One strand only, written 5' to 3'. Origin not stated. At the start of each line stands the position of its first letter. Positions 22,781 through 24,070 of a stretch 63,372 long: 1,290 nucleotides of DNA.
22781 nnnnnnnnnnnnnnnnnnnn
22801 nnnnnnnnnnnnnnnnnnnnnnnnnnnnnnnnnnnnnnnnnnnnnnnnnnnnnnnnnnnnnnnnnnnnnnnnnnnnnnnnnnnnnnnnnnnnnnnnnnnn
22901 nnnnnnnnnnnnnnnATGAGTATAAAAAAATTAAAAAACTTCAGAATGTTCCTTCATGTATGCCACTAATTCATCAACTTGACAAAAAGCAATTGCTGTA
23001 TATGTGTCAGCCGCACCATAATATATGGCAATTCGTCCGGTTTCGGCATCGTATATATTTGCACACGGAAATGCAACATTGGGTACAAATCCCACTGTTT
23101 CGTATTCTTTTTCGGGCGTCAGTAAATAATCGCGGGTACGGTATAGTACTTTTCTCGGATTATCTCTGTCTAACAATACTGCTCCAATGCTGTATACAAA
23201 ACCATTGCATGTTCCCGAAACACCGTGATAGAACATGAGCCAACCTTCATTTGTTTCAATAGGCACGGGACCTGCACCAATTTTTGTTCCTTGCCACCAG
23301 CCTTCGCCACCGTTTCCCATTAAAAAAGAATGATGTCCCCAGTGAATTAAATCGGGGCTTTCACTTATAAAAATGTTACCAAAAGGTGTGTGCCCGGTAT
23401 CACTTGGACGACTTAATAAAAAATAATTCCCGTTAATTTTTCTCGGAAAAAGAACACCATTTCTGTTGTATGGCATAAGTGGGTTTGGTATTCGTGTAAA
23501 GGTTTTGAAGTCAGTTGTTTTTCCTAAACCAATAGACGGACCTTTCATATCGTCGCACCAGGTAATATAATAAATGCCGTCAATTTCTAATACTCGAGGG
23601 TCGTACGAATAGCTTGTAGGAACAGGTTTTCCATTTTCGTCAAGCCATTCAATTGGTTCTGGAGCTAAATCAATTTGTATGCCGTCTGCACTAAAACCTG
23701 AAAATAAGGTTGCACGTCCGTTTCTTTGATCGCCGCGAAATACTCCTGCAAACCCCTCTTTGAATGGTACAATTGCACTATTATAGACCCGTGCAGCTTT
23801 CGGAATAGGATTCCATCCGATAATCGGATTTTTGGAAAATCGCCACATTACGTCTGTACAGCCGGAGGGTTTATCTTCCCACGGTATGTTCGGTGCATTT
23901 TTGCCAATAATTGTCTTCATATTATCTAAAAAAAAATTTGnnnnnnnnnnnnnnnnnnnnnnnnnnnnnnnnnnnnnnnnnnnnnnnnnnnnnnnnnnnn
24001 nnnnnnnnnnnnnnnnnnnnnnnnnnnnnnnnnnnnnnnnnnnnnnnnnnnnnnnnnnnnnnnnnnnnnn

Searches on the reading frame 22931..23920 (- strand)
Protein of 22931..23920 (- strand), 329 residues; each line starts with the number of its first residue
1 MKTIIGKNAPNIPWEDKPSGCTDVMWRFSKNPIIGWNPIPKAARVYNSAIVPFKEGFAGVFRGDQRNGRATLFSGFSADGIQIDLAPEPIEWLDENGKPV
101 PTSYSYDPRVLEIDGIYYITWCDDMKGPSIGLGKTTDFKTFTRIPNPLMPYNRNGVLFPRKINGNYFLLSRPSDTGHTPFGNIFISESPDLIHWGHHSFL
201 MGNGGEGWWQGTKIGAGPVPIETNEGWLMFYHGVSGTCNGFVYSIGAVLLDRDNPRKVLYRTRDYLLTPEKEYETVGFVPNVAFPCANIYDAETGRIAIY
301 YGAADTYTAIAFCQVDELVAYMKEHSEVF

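Call 3: search_protein_families(library=pfam, proteins=[window:22931-23920:-], max_evalue=1)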
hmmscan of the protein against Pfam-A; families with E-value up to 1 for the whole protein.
window:22931-23920:- (329 aa): 2 families
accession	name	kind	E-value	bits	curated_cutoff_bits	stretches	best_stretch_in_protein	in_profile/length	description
PF04041.19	Glyco_hydro_130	-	5.3e-75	252.8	26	1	8-324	4-320/320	beta-1,4-mannooligosaccharide phosphorylase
PF04616.20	Glyco_hydro_43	-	0.036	13.8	32.2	0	98-148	3-53/288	Glycosyl hydrolases family 43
